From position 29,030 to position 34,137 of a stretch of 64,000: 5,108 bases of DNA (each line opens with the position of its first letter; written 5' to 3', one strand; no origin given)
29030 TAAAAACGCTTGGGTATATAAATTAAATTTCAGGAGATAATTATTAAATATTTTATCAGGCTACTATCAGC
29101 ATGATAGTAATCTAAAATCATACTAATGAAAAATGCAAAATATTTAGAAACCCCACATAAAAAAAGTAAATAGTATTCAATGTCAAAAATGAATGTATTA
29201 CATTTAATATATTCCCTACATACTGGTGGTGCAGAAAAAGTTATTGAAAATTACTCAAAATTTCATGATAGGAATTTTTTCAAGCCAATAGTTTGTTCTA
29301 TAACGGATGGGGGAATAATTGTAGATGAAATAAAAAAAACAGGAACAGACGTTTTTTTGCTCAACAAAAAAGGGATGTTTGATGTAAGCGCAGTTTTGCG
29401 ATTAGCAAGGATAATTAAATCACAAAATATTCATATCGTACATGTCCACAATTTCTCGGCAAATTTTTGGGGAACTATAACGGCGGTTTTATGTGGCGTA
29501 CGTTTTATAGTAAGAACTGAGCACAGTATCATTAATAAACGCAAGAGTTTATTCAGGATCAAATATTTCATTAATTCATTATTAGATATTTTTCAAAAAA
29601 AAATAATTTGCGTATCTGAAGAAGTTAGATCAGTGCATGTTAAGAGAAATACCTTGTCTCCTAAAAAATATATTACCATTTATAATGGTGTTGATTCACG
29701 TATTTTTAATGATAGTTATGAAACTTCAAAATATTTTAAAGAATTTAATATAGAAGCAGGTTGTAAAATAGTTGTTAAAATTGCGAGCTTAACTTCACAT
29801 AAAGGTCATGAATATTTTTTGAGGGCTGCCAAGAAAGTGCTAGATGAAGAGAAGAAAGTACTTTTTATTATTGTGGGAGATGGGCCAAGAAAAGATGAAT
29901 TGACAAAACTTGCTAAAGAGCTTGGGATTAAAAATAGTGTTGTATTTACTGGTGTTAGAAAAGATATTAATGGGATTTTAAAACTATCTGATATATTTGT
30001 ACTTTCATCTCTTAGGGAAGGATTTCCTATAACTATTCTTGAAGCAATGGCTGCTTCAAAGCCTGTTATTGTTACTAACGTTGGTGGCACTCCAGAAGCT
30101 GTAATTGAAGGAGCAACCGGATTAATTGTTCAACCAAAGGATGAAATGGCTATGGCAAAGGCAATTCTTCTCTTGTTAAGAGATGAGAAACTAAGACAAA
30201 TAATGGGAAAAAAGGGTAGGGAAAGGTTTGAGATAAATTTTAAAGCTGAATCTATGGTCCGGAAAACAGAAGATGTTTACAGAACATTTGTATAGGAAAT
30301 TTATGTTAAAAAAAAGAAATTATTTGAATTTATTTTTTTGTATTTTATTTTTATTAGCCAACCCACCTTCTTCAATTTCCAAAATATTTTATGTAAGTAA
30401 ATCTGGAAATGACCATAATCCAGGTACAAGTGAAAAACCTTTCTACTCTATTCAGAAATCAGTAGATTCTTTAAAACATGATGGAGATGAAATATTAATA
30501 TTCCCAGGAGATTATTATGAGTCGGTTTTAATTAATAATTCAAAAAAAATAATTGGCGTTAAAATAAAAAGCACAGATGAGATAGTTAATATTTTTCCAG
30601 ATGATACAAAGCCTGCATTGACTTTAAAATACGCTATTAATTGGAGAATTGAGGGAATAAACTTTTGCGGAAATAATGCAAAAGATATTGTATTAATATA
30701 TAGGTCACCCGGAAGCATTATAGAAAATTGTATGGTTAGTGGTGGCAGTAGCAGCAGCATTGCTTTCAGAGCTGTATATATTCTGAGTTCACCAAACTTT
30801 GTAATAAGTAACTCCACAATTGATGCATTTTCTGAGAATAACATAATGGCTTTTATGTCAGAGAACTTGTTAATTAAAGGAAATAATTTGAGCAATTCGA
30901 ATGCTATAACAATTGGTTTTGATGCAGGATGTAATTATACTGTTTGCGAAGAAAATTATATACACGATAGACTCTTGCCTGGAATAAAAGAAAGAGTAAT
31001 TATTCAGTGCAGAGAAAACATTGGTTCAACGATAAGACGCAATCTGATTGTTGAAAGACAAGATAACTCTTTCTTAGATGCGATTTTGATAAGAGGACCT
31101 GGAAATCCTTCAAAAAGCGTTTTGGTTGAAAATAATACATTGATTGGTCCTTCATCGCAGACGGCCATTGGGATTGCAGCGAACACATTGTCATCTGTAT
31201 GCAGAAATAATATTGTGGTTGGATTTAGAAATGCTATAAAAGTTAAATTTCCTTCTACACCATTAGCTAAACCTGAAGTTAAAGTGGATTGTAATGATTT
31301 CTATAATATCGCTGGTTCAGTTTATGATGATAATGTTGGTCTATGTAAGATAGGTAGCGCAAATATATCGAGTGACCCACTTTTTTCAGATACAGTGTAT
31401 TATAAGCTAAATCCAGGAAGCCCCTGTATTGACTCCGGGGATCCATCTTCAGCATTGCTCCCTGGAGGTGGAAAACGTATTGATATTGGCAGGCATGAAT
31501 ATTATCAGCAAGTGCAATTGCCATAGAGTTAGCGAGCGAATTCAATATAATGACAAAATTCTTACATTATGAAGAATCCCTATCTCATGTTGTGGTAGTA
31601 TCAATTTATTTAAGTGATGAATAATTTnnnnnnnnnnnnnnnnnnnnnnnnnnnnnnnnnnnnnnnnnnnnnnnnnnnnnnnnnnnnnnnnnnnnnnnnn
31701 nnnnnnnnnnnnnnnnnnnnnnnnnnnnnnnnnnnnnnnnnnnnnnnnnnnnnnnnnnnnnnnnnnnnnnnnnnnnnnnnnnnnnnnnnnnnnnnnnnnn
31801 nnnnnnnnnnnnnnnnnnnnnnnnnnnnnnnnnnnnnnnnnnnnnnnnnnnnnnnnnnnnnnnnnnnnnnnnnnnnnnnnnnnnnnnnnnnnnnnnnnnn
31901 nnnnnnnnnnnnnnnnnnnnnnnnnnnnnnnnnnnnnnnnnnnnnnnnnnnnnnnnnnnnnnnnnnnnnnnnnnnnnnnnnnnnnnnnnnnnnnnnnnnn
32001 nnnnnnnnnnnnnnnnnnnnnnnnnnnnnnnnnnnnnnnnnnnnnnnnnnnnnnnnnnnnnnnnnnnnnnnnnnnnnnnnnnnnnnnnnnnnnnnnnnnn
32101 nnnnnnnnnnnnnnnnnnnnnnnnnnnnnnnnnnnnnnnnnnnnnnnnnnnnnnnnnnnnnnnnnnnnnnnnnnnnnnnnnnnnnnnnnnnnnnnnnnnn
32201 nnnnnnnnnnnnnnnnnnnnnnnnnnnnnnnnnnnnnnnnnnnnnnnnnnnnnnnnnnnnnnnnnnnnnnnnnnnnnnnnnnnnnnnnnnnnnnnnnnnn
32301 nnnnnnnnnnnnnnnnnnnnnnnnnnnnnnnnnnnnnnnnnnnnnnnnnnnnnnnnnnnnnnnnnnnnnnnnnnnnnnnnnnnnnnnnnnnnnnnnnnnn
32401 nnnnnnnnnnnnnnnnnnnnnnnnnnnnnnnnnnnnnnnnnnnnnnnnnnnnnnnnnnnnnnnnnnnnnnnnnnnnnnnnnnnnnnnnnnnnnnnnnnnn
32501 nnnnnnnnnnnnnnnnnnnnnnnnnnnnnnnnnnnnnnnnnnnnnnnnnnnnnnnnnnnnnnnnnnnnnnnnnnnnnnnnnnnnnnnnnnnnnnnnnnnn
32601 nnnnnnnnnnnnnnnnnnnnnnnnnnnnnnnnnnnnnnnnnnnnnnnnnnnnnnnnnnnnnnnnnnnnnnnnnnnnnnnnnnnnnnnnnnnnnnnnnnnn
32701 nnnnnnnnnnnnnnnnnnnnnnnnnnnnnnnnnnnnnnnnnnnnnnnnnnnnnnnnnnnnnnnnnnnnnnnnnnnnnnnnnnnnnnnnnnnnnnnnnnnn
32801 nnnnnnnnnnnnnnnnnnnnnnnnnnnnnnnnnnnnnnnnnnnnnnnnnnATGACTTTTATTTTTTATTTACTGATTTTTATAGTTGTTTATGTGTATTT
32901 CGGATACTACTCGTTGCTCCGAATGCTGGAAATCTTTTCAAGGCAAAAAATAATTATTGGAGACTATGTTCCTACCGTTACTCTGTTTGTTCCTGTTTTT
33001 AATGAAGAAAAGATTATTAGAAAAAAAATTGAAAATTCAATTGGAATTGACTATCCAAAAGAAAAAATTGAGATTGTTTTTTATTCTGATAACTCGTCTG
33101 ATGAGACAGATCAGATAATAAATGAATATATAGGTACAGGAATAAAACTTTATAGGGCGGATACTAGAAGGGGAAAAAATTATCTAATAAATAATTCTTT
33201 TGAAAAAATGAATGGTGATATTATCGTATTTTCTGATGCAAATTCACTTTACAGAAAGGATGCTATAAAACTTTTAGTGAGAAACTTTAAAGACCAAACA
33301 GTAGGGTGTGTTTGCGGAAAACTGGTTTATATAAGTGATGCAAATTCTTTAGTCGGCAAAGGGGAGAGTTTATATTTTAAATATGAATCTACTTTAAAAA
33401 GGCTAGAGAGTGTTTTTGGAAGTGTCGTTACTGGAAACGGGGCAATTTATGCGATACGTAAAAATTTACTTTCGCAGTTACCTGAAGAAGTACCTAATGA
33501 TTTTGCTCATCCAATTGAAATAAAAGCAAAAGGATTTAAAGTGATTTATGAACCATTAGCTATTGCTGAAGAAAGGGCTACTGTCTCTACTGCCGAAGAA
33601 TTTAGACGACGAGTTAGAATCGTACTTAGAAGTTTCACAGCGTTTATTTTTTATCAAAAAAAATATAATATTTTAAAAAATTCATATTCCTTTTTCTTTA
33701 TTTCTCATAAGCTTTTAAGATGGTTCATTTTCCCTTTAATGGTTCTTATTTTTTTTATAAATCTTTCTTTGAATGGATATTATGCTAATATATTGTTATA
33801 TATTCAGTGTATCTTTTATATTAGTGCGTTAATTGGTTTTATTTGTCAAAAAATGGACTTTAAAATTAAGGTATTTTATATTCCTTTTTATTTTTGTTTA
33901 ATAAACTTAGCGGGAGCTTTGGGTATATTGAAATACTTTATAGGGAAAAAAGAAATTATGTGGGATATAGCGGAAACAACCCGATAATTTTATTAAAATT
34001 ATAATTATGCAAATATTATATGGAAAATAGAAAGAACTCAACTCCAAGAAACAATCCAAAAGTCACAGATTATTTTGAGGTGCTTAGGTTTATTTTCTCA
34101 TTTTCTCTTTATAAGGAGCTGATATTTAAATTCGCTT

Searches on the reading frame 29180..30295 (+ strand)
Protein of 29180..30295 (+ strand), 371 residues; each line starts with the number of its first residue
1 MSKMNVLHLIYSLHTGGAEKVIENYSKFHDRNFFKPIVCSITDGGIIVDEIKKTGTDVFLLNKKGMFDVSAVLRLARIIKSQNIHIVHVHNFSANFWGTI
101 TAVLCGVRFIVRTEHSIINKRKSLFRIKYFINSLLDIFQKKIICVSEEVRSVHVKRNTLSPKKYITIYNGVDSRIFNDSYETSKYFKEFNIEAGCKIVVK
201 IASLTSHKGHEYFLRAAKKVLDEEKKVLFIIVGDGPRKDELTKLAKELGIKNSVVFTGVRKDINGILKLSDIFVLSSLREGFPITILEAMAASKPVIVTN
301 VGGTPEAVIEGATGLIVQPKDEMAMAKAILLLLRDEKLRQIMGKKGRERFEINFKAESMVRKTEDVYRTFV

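Call 9: search_protein_families(library=ncbifam, proteins=[window:29180-30295:+], max_evalue=0.00001)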
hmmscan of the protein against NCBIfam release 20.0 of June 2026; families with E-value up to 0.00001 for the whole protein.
window:29180-30295:+ (371 aa): 39 families (the best 25 are shown)
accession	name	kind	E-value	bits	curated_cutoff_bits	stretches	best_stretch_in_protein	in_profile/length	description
TIGR03088.1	stp2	hypoth_equivalog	1.3e-66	225.2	409.05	1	4-369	2-372/374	TIGR03088 family PEP-CTERM/XrtA system glycosyltransferase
TIGR03999.1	thiol_BshA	equivalog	1.3e-40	139.5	273.7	1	61-370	62-373/375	N-acetyl-alpha-D-glucosaminyl L-malate synthase BshA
NF041876.1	EPS_EpsE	equivalog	1.1e-32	113.8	400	1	64-358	94-384/389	exopolysaccharide biosynthesis GT4 family glycosyltransferase EpsE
TIGR02149.1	glgA_Coryne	subfamily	2.5e-32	112.5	302.4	1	80-370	80-390/391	glycogen synthase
TIGR04157.1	glyco_rSAM_CFB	subfamily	6.9e-30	104.3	400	1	50-367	86-406/406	TIGR04157 family glycosyltransferase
NF011726.0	PRK15179.1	equivalog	5.2e-27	94.5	733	1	71-364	388-688/694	Vi polysaccharide biosynthesis protein TviE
TIGR04063.1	stp3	hypoth_equivalog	5.2e-26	91.5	442.05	1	140-369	159-394/397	TIGR04063 family PEP-CTERM/XrtA system glycosyltransferase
TIGR03449.1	mycothiol_MshA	equivalog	5.8e-26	91.3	462.5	1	140-369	167-402/406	D-inositol-3-phosphate glycosyltransferase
NF047684.1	TeichurnBiosyTuaC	equivalog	6.5e-25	87.9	550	1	140-369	166-388/391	teichuronic acid biosynthesis protein TuaC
NF050063.1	ProtGlycPglJ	equivalog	2.4e-24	86.2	500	1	3-357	3-353/363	N-acetylgalactosamine-N,N'-diacetylbacillosaminyl-diphospho-undecaprenol 4-alpha-N-acetylgalactosaminyltransferase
NF050056.1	ProtGlycPglH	equivalog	1.3e-18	67.3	600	1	196-355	180-338/354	GalNAc-alpha-(1->4)-GalNAc-alpha-(1->3)-diNAcBac-PP-undecaprenol alpha-1,4-N-acetyl-D-galactosaminyltransferase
TIGR04047.1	MSMEG_0565_glyc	hypoth_equivalog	4.9e-18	65.3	259.85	1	140-342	140-348/373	MSMEG_0565 family glycosyltransferase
NF007640.0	PRK10307.1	subfamily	5.9e-18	65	276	1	143-365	176-402/411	WcaI family glycosyltransferase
NF038295.1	EPS_HpsP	equivalog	6.9e-18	64.8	550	1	118-370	133-387/388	hormogonium polysaccharide biosynthesis glycosyltransferase HpsP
NF047880.1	glyco_SdgA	exception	8.9e-18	64.1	800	1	194-362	314-482/488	serine-aspartate repeat adhesin O-glycosyltransferase SdgA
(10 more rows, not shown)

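Call 10: search_protein_families(library=pfam, proteins=[window:29180-30295:+], max_evalue=0.00001)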
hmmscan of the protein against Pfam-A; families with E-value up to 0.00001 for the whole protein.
window:29180-30295:+ (371 aa): 4 families
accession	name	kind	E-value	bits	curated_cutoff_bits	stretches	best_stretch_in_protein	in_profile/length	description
PF00534.26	Glycos_transf_1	-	2.4e-46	157.8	26.4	1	184-349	4-172/172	Glycosyl transferases group 1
PF13692.12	Glyco_trans_1_4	-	1.1e-39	136.4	27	1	196-335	2-142/142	Glycosyl transferases group 1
PF13439.12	Glyco_transf_4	-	3e-17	63.6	28.5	1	16-172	2-167/170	Glycosyltransferase Family 4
PF20706.3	GT4-conflict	-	5.6e-06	26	26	1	207-310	211-322/385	Family 4 Glycosyltransferase in conflict systems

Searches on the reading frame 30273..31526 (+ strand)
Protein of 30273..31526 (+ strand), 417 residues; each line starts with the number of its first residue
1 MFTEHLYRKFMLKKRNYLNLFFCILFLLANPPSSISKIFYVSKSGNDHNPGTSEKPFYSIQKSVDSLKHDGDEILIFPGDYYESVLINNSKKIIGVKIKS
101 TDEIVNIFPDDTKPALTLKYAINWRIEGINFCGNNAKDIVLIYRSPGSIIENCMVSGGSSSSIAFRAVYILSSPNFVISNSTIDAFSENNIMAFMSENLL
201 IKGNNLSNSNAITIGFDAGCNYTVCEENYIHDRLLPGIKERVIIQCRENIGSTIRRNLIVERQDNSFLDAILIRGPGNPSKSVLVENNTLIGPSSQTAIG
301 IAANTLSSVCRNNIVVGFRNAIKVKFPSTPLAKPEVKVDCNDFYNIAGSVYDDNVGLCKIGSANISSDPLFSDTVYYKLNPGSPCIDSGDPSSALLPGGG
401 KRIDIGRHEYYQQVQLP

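Call 9: search_protein_families(library=ncbifam, proteins=[window:30273-31526:+], max_evalue=0.00001)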
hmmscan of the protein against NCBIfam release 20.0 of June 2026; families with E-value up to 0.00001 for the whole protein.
window:30273-31526:+ (417 aa): 1 family
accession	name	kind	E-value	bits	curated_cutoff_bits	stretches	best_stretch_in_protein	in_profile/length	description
NF047854.1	LIC10774_subfam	equivalog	2e-06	27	380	1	38-85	60-107/358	LIC10774/LIC10365 family surface protein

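Call 10: search_protein_families(library=pfam, proteins=[window:30273-31526:+], max_evalue=0.00001)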
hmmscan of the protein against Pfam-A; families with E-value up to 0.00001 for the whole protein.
window:30273-31526:+ (417 aa): 1 family
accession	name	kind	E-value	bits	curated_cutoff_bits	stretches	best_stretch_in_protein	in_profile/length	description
PF13229.12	Beta_helix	-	2.1e-06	27.9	25.9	1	123-238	10-118/158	Right handed beta helix region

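Call 39: find_homologous_proteins(query=window:30303-31526:+, max_evalue=1e-20)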
Query window:30303-31526:+ (407 aa): 2 proteins with E <= 1e-20 among 3699 candidates.
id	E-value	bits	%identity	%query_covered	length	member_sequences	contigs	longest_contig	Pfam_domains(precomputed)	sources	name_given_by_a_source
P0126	6.5e-241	817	91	99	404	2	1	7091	PF13229.13,PF22842.4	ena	-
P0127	1.3e-110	388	49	96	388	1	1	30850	PF13229.13,PF07602.18,PF22842.4,PF05048.20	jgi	-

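Call 40: find_encoding_contigs(protein=P0127, flank=10000, max_places=5)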
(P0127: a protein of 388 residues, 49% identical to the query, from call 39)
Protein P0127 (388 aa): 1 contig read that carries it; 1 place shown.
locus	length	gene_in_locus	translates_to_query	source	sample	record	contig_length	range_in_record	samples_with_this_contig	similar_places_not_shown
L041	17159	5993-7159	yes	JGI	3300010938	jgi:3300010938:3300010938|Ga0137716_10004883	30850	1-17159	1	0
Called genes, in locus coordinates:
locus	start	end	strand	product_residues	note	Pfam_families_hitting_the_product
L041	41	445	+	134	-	PF01850:PIN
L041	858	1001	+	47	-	-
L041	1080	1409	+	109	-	PF02635:DsrE, PF04077:DsrH (weak)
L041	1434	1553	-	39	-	-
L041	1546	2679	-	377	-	-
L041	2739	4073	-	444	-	PF01654:Cyt_bd_oxida_I, PF13442:Cytochrome_CBB3 (weak)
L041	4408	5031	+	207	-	PF01613:Flavin_Reduct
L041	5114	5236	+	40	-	PF05635:23S_rRNA_IVP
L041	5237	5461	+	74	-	PF05635:23S_rRNA_IVP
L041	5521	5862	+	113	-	PF04343:DUF488, PF22751:DUF488-N3a, PF22752:DUF488-N3i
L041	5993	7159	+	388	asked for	PF07602:DUF1565, PF22842:Pel9A-like_beta_helix, PF05048:NosD (weak), PF13229:Beta_helix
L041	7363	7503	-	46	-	-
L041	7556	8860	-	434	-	PF13173:AAA_14, PF13635:DUF4143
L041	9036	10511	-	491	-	PF00361:Proton_antipo_M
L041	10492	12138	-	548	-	PF00361:Proton_antipo_M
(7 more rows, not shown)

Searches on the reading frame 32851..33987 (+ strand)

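Call 9: search_protein_families(library=ncbifam, proteins=[window:32851-33987:+], max_evalue=0.00001)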
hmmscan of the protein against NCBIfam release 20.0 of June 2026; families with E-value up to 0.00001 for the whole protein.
window:32851-33987:+ (378 aa): 10 families
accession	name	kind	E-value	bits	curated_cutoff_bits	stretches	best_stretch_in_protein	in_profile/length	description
TIGR03937.1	PgaC_IcaA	equivalog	3.4e-23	82.3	422.3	1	8-332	9-342/407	poly-beta-1,6-N-acetyl-D-glucosamine synthase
TIGR03111.1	glyc2_xrt_Gpos1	hypoth_equivalog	2.6e-15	56.1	363.95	1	4-177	11-185/439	TIGR03111 family XrtG-associated glycosyltransferase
TIGR03965.1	mycofact_glyco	equivalog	2.7e-13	49.6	280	1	37-170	70-203/467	mycofactocin biosynthesis glycosyltransferase MftF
NF041865.1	EpsU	equivalog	1.3e-09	37.6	700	1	8-131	6-132/394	exopolysaccharide biosynthesis GT2 family glycosyltransferase EpsU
NF008558.0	PRK11498.1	equivalog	2.8e-09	35.4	992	1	39-145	271-376/872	UDP-forming cellulose synthase catalytic subunit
TIGR04242.1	nodulat_NodC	equivalog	2.4e-08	33.3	550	1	31-208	38-219/395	chitooligosaccharide synthase NodC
NF050050.1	ProtGlycPglI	equivalog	3.9e-08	33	500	1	41-150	2-112/306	GalNAc(5)-diNAcBac-PP-undecaprenol beta-1,3-glucosyltransferase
NF038299.1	EPS_HpsN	equivalog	5.2e-08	32.2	425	1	41-159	1-120/317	hormogonium polysaccharide biosynthesis glycosyltransferase HpsN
TIGR03472.1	HpnI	equivalog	2e-06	26.9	310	1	26-156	27-161/373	bacteriohopanetetrol glucosamine biosynthesis glycosyltransferase HpnI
TIGR03030.1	CelA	equivalog_domain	4.5e-06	25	699.1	1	37-84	127-175/714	UDP-forming cellulose synthase catalytic subunit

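Call 10: search_protein_families(library=pfam, proteins=[window:32851-33987:+], max_evalue=0.00001)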
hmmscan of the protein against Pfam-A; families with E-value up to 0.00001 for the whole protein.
window:32851-33987:+ (378 aa): 4 families
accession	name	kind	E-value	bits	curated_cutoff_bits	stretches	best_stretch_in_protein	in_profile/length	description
PF00535.33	Glycos_transf_2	-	3.4e-22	79.6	23.3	1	45-187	2-146/168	Glycosyl transferase family 2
PF13641.12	Glyco_tranf_2_3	-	1.6e-16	61.5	27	1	41-256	1-226/230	Glycosyltransferase like family 2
PF13506.12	Glyco_transf_21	-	2.6e-11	43.7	21.7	1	109-250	18-164/174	Glycosyl transferase family 21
PF13632.12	Glyco_trans_2_3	-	6.4e-07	29.8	27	1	124-318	1-191/198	Glycosyl transferase family group 2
